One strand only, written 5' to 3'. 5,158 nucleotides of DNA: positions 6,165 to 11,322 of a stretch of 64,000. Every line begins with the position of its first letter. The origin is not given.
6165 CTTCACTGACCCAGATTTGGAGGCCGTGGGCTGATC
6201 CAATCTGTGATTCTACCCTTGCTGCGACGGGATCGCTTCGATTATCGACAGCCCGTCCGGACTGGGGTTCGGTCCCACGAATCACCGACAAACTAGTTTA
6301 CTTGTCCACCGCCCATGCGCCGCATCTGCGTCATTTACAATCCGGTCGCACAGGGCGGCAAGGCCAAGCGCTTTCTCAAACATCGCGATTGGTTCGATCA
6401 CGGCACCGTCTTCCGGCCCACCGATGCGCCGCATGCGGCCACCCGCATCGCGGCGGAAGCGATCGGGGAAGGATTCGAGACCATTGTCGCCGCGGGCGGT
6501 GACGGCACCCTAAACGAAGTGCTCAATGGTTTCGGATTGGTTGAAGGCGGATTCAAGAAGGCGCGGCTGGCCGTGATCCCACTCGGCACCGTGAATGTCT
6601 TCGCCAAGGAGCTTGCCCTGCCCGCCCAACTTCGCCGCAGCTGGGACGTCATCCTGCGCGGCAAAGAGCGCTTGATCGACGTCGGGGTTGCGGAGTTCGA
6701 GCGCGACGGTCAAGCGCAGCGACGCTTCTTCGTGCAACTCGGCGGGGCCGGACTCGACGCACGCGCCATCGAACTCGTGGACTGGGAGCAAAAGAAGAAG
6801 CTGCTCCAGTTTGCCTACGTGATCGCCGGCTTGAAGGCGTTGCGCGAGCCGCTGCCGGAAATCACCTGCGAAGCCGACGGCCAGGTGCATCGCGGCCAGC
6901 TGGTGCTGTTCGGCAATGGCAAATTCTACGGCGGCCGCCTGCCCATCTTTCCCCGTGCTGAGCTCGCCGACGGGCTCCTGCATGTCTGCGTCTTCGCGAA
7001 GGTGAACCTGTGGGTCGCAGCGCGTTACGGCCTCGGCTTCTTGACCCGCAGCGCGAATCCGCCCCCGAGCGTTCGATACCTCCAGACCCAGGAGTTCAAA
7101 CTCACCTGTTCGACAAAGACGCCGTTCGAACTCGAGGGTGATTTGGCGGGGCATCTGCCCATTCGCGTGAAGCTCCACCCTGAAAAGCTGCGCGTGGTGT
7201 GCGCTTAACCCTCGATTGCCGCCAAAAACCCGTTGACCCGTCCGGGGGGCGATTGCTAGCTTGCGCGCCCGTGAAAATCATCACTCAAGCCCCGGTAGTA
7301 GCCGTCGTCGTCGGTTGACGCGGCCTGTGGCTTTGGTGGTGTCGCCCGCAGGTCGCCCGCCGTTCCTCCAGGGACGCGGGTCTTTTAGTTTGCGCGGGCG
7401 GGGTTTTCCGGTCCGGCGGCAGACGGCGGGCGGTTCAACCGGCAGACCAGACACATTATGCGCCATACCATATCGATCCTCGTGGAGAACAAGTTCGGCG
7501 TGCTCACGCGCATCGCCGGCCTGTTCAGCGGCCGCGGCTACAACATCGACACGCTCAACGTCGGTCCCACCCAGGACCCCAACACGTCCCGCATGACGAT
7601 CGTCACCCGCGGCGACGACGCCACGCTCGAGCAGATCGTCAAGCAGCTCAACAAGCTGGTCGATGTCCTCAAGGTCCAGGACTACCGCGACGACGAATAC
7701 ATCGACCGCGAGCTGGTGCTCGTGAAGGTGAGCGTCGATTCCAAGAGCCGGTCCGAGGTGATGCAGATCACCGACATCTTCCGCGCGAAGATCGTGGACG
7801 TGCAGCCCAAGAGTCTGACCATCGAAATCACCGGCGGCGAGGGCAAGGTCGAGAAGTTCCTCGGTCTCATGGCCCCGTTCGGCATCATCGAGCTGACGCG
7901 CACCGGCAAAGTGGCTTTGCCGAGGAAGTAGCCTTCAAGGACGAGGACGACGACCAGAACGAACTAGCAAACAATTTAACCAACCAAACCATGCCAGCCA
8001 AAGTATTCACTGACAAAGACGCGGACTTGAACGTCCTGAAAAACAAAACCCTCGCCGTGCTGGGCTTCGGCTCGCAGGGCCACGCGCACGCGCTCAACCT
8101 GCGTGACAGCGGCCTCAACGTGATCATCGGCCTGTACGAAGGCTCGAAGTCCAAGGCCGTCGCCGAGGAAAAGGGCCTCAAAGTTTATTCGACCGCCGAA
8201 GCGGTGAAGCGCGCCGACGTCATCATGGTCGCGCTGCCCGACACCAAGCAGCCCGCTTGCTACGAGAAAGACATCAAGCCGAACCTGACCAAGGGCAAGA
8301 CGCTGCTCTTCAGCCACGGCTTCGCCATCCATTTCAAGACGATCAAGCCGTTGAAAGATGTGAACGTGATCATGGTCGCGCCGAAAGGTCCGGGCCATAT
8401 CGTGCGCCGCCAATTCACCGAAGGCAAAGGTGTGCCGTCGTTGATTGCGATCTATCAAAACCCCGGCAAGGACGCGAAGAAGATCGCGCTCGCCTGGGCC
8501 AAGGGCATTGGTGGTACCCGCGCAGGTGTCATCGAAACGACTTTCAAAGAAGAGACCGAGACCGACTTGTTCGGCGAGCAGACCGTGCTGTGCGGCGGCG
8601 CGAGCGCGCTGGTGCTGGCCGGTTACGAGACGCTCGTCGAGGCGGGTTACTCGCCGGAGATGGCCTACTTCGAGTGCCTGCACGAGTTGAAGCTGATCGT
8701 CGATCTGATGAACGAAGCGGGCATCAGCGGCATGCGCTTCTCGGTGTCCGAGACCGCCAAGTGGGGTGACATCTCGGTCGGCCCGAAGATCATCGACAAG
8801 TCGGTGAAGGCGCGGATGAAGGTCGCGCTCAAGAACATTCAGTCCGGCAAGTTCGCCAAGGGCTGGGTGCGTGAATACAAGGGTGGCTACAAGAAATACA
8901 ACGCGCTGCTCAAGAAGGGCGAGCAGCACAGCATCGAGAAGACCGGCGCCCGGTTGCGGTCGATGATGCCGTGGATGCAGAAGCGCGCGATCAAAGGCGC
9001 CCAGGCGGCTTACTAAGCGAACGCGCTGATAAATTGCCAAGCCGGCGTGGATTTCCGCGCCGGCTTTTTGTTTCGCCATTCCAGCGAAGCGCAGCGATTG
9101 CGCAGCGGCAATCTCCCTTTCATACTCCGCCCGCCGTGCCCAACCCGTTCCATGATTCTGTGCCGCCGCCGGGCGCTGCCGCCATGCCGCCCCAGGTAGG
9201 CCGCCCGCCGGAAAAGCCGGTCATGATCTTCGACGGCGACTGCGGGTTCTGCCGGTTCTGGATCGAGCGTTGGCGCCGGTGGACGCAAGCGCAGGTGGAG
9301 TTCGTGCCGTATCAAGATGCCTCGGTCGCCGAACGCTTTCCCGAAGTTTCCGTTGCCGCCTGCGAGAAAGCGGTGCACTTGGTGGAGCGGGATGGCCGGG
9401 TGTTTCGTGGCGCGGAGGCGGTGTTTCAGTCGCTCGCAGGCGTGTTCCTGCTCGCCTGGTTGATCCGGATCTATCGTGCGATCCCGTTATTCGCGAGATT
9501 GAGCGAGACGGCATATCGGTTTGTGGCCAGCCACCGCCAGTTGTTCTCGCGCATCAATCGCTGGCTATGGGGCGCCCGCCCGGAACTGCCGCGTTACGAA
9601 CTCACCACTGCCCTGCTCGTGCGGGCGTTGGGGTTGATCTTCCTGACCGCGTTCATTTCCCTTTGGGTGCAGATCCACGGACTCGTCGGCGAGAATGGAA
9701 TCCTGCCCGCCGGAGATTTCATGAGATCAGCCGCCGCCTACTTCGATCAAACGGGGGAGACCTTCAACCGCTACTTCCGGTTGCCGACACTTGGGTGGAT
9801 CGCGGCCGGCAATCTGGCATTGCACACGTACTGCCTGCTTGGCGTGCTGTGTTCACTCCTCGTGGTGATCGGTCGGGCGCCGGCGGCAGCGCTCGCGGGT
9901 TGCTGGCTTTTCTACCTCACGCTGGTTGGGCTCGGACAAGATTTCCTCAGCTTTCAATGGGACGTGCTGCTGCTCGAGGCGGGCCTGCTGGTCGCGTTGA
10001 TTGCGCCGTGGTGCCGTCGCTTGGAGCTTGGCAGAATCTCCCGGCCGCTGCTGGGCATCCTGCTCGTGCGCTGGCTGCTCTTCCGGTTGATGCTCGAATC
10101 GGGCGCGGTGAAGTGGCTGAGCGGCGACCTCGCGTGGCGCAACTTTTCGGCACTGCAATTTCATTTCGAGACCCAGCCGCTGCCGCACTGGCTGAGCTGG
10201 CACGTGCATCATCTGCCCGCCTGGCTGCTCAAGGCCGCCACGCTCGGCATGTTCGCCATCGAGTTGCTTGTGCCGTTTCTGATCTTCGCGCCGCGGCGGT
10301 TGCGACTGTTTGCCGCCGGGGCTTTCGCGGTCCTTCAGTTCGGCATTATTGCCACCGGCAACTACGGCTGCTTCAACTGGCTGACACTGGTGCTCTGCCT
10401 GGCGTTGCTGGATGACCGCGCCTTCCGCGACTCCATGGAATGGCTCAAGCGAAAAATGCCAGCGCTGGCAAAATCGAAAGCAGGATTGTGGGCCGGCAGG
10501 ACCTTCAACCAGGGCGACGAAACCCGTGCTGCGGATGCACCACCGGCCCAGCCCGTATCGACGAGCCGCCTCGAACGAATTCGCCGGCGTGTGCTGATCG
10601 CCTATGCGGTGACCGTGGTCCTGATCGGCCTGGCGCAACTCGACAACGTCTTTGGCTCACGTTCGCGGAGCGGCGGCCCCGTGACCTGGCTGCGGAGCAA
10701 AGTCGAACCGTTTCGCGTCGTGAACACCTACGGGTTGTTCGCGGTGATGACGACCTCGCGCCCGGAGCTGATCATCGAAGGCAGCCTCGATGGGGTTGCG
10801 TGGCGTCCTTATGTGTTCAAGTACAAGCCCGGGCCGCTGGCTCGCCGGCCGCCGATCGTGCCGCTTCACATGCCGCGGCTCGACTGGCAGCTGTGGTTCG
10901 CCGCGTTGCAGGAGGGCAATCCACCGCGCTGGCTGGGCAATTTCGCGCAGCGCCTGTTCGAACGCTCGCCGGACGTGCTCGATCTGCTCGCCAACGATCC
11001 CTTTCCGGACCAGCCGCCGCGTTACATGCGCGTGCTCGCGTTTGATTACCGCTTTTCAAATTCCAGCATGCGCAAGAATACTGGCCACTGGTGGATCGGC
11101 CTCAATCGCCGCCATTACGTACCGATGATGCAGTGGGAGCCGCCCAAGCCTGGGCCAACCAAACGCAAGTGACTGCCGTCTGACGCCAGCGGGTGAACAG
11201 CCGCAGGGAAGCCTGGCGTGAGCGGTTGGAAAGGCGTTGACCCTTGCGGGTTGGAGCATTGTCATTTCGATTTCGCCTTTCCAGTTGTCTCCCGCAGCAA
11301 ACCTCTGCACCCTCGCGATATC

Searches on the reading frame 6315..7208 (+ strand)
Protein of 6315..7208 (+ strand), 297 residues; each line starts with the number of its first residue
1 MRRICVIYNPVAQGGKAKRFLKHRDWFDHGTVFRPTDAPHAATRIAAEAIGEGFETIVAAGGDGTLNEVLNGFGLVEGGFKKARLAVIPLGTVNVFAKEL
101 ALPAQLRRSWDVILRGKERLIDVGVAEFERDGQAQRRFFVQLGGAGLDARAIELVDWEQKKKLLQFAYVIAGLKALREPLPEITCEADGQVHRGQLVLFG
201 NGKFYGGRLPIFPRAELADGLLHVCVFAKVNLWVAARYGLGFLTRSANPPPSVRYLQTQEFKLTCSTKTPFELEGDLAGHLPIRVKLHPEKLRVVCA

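Call 99: search_protein_families(library=pfam, proteins=[window:6315-7208:+], max_evalue=0.0001)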
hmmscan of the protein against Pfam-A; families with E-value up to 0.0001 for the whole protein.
window:6315-7208:+ (297 aa): 2 families
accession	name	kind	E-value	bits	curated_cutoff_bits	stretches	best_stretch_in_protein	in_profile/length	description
PF00781.29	DAGK_cat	-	9.1e-24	83.9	23.6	1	3-124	1-123/125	Diacylglycerol kinase catalytic domain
PF19279.4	YegS_C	-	2e-15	57.3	27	1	145-295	5-157/158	YegS C-terminal NAD kinase beta sandwich-like domain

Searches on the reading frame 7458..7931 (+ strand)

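Call 99: search_protein_families(library=pfam, proteins=[window:7458-7931:+], max_evalue=0.0001)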
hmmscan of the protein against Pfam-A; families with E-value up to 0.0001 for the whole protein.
window:7458-7931:+ (157 aa): 5 families
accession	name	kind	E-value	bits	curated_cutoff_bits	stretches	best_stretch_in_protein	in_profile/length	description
PF10369.15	ALS_ss_C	-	3.7e-31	107.4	23.2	1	84-156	1-73/74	Small subunit of acetolactate synthase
PF22629.2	ACT_AHAS_ss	-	2.7e-26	91.9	27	1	5-72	1-67/67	AHAS small subunit-like ACT domain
PF13710.12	ACT_5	-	1.5e-16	60.3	27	1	14-73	4-62/62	ACT domain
PF01842.31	ACT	-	1.2e-14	54.2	27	1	3-68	1-65/66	ACT domain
PF13291.12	ACT_4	-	4.1e-05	24.6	27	1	4-74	8-79/80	ACT domain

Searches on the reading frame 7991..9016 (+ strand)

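Call 99: search_protein_families(library=pfam, proteins=[window:7991-9016:+], max_evalue=0.0001)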
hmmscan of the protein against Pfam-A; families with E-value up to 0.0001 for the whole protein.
window:7991-9016:+ (341 aa): 5 families
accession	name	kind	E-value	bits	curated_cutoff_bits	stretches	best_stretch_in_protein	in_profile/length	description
PF07991.19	KARI_N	-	1.2e-73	246.6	20.6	1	15-179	1-165/165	Acetohydroxy acid isomeroreductase, NADPH-binding domain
PF01450.25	KARI_C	-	7.9e-61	205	29.1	1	185-328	1-144/144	Ketol-acid reductoisomerase, C-terminal domain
PF02826.25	2-Hacid_dh_C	-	3.3e-08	33.6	25.1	1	9-87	27-104/178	D-isomer specific 2-hydroxyacid dehydrogenase, NAD binding domain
PF03807.23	F420_oxidored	-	1.8e-07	32.1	21.6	1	21-92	2-77/94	NADP oxidoreductase coenzyme F420-dependent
PF03446.21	NAD_binding_2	-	1.9e-06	28.4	21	1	21-105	2-89/161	NAD binding domain of 6-phosphogluconate dehydrogenase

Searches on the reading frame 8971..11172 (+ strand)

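Call 67: search_protein_families(library=pfam, proteins=[window:8971-11172:+], max_evalue=0.001)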
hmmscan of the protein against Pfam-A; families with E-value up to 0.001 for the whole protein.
window:8971-11172:+ (733 aa): 3 families
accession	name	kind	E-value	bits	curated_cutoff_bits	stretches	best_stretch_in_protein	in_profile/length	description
PF06762.20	LMF1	-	6.3e-57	192.7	27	1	327-485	2-161/163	Lipase maturation factor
PF25179.1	LMF1_C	-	3.3e-42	144.2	34.2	1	583-718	1-139/139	Lipase maturation factor C-terminal domain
PF04134.17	DCC1-like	-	1.5e-14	55.6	27.8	1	86-193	2-111/113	DCC1-like thiol-disulfide oxidoreductase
